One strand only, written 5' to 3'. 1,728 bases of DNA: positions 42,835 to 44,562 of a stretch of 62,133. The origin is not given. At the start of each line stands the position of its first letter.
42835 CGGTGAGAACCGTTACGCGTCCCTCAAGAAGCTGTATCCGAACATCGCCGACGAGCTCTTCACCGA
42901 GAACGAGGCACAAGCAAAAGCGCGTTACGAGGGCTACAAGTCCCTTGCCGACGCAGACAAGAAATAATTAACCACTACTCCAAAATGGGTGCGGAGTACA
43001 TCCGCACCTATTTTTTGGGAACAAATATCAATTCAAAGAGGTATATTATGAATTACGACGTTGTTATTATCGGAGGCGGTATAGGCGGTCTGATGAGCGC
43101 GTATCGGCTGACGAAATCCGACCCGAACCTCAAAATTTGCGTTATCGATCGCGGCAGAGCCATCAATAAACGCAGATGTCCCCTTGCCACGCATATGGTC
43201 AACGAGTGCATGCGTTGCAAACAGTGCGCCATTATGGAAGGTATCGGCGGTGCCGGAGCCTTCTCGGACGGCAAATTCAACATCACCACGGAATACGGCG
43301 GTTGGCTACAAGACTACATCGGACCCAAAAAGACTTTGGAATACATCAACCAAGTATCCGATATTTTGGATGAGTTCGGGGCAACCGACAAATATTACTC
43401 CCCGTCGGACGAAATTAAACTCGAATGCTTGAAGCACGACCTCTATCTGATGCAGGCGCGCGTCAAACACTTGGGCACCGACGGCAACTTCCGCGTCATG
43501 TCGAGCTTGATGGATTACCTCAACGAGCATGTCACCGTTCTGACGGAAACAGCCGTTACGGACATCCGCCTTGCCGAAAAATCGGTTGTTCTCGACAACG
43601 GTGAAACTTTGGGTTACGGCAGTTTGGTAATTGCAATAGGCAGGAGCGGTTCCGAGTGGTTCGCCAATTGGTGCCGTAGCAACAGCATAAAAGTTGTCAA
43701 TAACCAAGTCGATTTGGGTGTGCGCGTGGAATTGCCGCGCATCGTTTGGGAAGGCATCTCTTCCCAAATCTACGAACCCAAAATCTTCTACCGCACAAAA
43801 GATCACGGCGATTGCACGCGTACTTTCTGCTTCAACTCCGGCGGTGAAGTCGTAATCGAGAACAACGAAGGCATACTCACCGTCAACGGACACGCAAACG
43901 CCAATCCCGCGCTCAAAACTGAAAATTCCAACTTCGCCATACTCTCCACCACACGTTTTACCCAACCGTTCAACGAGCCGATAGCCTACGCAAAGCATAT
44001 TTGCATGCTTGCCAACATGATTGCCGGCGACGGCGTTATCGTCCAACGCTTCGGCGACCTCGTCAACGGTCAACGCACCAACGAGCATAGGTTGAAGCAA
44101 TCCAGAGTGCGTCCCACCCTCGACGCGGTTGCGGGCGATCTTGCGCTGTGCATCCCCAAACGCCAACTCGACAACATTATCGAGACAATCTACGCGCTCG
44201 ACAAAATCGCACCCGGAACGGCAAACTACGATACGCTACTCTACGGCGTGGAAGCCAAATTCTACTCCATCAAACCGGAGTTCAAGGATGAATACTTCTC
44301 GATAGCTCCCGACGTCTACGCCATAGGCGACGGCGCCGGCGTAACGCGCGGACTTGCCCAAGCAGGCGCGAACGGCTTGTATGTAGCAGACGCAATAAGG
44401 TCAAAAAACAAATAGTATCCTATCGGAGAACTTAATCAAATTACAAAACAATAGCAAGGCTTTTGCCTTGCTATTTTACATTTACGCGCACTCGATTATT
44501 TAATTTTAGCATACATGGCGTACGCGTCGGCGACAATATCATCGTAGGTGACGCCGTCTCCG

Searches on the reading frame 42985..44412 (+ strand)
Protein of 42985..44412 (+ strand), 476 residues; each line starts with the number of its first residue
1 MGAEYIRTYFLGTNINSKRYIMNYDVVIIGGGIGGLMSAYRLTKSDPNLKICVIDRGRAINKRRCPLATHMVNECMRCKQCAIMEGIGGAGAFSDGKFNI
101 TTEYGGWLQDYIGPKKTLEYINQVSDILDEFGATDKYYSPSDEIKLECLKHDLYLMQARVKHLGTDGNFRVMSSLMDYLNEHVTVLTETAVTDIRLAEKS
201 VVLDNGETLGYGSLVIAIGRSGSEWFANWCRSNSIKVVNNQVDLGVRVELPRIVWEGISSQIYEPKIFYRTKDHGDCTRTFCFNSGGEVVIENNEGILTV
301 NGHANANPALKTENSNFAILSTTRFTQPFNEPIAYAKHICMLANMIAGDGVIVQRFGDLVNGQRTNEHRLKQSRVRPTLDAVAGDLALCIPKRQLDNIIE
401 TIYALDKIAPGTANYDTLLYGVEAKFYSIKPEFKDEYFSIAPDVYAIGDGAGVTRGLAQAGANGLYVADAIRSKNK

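Call 85: search_protein_families(library=pfam, proteins=[window:42985-44412:+], max_evalue=0.00001)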
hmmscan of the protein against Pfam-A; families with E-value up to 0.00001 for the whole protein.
window:42985-44412:+ (476 aa): 4 families
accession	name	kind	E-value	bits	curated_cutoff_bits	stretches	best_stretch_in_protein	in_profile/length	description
PF07992.20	Pyr_redox_2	-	3e-13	50.3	26.1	1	24-220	1-109/291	Pyridine nucleotide-disulphide oxidoreductase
PF21688.3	FAD-depend_C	-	2.7e-09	37.9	27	1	274-425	42-196/197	FAD-dependent protein, C-terminal domain-like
PF01266.30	DAO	-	3.4e-07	30.6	27.9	0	25-59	1-33/353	FAD dependent oxidoreductase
PF01946.23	Thi4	-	2.1e-06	27.6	26.2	1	20-57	14-50/235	Thi4 family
